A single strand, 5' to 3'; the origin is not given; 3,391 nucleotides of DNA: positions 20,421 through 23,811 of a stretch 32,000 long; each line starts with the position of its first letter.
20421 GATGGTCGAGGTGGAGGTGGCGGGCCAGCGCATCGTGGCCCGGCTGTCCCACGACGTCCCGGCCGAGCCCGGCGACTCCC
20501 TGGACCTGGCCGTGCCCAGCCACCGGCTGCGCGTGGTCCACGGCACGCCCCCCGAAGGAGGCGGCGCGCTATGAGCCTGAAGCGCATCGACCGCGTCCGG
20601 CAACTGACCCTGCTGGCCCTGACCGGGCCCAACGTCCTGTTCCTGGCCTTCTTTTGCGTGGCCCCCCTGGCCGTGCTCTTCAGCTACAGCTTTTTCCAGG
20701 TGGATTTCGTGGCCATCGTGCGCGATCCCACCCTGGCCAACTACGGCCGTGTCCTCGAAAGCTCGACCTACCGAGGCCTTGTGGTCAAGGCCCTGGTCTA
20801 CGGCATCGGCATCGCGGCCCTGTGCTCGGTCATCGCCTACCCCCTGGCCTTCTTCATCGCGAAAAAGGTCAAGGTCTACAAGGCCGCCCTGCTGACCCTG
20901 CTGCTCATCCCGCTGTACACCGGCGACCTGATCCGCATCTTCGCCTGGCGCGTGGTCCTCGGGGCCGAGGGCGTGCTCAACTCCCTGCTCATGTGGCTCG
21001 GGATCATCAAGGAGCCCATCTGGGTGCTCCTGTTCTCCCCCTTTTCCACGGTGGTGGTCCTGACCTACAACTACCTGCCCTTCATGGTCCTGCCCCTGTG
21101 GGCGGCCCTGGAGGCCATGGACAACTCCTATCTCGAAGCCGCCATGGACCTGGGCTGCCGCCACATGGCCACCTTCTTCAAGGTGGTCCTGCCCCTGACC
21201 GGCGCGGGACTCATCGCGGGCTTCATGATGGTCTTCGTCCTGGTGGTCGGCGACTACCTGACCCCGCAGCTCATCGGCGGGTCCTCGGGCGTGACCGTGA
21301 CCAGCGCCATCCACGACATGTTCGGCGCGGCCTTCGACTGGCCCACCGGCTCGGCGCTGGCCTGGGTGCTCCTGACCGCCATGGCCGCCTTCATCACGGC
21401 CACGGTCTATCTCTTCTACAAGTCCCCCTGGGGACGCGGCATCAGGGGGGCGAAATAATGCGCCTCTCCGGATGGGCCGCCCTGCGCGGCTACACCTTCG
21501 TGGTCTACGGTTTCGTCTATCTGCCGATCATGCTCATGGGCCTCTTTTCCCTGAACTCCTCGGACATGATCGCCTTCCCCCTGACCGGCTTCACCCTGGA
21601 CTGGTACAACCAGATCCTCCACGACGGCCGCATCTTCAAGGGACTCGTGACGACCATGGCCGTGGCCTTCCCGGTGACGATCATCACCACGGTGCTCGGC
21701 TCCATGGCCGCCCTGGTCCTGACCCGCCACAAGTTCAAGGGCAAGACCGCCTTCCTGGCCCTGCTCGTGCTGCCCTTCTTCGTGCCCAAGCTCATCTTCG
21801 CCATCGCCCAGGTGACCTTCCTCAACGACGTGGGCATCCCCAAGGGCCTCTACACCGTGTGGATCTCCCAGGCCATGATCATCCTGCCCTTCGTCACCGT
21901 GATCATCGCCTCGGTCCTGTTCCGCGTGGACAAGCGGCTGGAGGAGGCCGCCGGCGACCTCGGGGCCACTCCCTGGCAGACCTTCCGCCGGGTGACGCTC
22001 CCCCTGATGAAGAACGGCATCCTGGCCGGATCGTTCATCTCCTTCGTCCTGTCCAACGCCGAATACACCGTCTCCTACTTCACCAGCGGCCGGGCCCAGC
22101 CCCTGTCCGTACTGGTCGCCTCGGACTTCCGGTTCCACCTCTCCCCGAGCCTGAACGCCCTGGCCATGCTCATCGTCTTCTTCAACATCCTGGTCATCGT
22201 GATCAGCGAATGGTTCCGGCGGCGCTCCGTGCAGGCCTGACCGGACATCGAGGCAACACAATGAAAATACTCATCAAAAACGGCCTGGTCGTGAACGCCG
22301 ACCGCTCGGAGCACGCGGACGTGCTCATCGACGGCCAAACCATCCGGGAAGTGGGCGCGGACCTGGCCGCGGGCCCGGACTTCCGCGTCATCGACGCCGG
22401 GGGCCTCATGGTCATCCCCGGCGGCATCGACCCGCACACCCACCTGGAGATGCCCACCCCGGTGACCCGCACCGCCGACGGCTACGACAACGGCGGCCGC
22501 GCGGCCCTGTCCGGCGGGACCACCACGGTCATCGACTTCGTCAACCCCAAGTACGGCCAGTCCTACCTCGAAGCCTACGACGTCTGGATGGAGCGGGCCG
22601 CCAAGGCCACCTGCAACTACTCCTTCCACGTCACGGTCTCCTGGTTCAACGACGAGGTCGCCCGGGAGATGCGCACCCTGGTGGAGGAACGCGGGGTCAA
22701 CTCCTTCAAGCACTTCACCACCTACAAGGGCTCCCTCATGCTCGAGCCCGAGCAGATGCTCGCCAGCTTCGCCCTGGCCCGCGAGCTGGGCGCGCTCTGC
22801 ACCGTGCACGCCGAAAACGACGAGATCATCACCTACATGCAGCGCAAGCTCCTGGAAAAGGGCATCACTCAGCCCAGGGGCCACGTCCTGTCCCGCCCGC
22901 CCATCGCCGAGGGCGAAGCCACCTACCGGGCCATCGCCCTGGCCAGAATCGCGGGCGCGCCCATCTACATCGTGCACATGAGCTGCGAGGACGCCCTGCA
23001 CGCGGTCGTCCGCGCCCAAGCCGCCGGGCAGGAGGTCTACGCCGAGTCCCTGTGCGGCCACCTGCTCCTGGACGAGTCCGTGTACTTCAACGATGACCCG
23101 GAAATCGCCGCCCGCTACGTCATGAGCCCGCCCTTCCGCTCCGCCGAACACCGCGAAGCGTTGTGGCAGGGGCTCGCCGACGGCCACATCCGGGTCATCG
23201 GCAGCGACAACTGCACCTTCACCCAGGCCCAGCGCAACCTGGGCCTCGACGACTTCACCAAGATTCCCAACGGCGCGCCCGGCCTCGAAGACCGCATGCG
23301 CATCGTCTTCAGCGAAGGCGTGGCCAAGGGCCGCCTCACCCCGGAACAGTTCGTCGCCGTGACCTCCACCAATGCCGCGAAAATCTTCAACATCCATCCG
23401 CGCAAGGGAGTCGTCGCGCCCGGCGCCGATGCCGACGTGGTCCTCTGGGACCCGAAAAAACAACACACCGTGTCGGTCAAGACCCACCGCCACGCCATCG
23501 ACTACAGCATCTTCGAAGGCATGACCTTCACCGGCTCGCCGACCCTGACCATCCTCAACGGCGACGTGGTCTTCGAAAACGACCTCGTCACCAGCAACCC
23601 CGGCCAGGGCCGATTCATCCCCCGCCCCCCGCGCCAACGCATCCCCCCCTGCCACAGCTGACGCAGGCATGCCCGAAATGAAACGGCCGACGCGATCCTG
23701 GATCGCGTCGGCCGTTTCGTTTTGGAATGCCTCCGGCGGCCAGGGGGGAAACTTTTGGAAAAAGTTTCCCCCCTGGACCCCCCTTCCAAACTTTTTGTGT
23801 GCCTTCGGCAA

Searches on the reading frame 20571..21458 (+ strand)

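Call 9: search_protein_families(library=pfam, proteins=[window:20571-21458:+])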
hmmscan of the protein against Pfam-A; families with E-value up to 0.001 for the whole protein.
window:20571-21458:+ (295 aa): 1 family
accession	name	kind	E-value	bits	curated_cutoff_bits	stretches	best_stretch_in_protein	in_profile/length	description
PF00528.27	BPD_transp_1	-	5.1e-09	36.6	26.4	1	90-278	2-173/184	Binding-protein-dependent transport system inner membrane component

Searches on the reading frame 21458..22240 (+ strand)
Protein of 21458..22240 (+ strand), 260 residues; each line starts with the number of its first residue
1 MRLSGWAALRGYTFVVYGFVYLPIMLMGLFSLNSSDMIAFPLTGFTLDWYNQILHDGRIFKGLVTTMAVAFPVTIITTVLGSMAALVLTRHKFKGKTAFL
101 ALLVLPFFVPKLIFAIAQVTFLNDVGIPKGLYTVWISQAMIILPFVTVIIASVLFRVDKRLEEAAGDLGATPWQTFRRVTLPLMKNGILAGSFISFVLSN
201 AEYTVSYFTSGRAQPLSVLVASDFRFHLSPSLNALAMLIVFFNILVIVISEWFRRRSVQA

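Call 9: search_protein_families(library=pfam, proteins=[window:21458-22240:+])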
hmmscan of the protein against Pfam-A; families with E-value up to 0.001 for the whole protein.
window:21458-22240:+ (260 aa): 1 family
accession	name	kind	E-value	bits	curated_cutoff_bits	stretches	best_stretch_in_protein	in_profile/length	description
PF00528.27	BPD_transp_1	-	1.2e-14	54.9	26.4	1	78-256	2-181/184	Binding-protein-dependent transport system inner membrane component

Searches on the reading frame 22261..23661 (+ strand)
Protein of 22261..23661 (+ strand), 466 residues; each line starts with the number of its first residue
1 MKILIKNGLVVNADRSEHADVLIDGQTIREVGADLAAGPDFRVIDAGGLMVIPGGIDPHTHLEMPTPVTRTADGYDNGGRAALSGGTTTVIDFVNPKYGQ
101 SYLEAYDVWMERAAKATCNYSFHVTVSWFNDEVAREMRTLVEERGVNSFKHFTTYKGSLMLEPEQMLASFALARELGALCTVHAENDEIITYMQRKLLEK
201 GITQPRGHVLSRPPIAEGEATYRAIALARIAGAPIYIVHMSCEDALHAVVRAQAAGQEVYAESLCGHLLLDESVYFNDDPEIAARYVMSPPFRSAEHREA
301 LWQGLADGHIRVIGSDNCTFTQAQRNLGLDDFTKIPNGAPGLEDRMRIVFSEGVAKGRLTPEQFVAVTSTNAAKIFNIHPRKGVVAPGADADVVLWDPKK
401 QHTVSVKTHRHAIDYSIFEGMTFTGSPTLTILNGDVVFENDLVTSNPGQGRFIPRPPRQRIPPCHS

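Call 9: search_protein_families(library=pfam, proteins=[window:22261-23661:+])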
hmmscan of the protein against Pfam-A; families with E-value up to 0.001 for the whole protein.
window:22261-23661:+ (466 aa): 2 families
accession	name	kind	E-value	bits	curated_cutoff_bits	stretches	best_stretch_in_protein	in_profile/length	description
PF01979.26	Amidohydro_1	-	3.8e-34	118.9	25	1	50-437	1-345/345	Amidohydrolase family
PF07969.17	Amidohydro_3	-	8.3e-16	58.9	29.7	2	356-438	404-472/472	Amidohydrolase family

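Call 10: search_protein_families(library=ncbifam, proteins=[window:22261-23661:+])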
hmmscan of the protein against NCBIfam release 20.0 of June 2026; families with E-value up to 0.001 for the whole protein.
window:22261-23661:+ (466 aa): 57 families (the best 25 are shown)
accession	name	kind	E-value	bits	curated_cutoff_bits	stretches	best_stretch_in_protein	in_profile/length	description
TIGR02033.1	D-hydantoinase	equivalog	1.5e-168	561.4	393.25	1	3-455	1-454/454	dihydropyrimidinase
NF009941.0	PRK13404.1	subfamily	5.8e-127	424.2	647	1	3-456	6-462/478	dihydropyrimidinase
TIGR03178.1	allantoinase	equivalog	1.2e-69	235.3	357.85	1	3-454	2-440/441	allantoinase AllB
NF002668.0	PRK02382.1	equivalog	8.5e-63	212.6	452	1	5-454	8-427/436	dihydroorotase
NF004839.0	PRK06189.1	equivalog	7.9e-62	209.3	631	1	3-453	5-445/451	allantoinase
NF006559.0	PRK09060.1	equivalog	1.4e-60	204.8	482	1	3-449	7-432/444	dihydroorotase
NF058539.1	ergo_uti2_ErtD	equivalog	4.1e-60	204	650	1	5-454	5-446/449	hydantoin-5-propionate amidohydrolase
TIGR00857.1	pyrC_multi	subfamily_domain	1.3e-57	195.7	279.05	1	17-440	4-411/412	dihydroorotase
NF058538.1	ergo_util_ErtD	equivalog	1.9e-57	195.1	600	1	7-453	6-444/446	hydantoin-5-propionate amidohydrolase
NF005751.0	PRK07575.1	equivalog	8.8e-57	192.5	529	1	2-444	4-426/440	dihydroorotase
NF005960.0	PRK08044.1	equivalog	1.5e-56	192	688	1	2-455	4-450/453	allantoinase AllB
NF006688.0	PRK09236.1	equivalog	5e-52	177.2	535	1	2-446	3-434/444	dihydroorotase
NF006839.0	PRK09357.1-4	equivalog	1.2e-48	165.8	576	1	3-439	2-421/422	dihydroorotase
NF006837.0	PRK09357.1-2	equivalog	2.6e-48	164.6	575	1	1-441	1-425/428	dihydroorotase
NF006836.0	PRK09357.1-1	equivalog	3.1e-44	151.4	538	1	2-441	3-427/432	dihydroorotase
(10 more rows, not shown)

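Call 75: search_solved_structures(query=window:22261-23661:+, max_evalue=1e-60, show_alignments=2)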
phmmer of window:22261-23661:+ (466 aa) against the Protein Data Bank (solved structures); distinct sequences matched with E-value up to 1e-60: 37.
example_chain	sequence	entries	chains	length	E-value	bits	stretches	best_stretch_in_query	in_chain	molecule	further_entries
3dc8_A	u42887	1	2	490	1.9e-153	514.9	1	2-459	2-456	Dihydropyrimidinase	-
5ykd_A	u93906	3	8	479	3.4e-147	494.2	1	1-457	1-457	D-hydantoinase/dihydropyrimidinase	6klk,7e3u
5e5c_A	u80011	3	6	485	3.6e-147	494.2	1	1-457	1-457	D-hydantoinase/dihydropyrimidinase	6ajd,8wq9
4tqt_A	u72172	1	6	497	5.7e-147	493.5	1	4-459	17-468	D-hydantoinase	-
4gz7_A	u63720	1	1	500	6.1e-139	467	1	2-458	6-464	dihydropyrimidinase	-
4h00_A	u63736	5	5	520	7e-139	466.8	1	2-458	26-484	dihydropyrimidinase | Chromosome 8 SCAF14545, whole genome shotgun sequence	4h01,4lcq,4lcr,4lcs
2ftw_A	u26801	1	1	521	2.5e-133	448.5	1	3-457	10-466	dihydropyrimidine amidohydrolase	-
2vr2_A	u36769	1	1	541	2.6e-133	448.5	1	2-457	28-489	DIHYDROPYRIMIDINASE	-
3sfw_A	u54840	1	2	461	9.7e-125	420.2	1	1-456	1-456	Dihydropyrimidinase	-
4kqn_A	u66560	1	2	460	3.1e-121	408.7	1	5-456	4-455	D-hydantoinase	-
5nks_A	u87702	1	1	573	3.5e-121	408.5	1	2-456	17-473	Dihydropyrimidinase-related protein 4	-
1yny_A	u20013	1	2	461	1.4e-120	406.5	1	1-456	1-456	D-Hydantoinase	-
4kir_A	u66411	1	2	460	3.2e-120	405.3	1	5-456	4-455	D-hydantoinase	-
1kcx_A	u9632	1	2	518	1.6e-119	403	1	2-457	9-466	DIHYDROPYRIMIDINASE RELATED PROTEIN-1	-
4b3z_A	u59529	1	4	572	3.1e-119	402.1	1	2-456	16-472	DIHYDROPYRIMIDINASE-RELATED PROTEIN 1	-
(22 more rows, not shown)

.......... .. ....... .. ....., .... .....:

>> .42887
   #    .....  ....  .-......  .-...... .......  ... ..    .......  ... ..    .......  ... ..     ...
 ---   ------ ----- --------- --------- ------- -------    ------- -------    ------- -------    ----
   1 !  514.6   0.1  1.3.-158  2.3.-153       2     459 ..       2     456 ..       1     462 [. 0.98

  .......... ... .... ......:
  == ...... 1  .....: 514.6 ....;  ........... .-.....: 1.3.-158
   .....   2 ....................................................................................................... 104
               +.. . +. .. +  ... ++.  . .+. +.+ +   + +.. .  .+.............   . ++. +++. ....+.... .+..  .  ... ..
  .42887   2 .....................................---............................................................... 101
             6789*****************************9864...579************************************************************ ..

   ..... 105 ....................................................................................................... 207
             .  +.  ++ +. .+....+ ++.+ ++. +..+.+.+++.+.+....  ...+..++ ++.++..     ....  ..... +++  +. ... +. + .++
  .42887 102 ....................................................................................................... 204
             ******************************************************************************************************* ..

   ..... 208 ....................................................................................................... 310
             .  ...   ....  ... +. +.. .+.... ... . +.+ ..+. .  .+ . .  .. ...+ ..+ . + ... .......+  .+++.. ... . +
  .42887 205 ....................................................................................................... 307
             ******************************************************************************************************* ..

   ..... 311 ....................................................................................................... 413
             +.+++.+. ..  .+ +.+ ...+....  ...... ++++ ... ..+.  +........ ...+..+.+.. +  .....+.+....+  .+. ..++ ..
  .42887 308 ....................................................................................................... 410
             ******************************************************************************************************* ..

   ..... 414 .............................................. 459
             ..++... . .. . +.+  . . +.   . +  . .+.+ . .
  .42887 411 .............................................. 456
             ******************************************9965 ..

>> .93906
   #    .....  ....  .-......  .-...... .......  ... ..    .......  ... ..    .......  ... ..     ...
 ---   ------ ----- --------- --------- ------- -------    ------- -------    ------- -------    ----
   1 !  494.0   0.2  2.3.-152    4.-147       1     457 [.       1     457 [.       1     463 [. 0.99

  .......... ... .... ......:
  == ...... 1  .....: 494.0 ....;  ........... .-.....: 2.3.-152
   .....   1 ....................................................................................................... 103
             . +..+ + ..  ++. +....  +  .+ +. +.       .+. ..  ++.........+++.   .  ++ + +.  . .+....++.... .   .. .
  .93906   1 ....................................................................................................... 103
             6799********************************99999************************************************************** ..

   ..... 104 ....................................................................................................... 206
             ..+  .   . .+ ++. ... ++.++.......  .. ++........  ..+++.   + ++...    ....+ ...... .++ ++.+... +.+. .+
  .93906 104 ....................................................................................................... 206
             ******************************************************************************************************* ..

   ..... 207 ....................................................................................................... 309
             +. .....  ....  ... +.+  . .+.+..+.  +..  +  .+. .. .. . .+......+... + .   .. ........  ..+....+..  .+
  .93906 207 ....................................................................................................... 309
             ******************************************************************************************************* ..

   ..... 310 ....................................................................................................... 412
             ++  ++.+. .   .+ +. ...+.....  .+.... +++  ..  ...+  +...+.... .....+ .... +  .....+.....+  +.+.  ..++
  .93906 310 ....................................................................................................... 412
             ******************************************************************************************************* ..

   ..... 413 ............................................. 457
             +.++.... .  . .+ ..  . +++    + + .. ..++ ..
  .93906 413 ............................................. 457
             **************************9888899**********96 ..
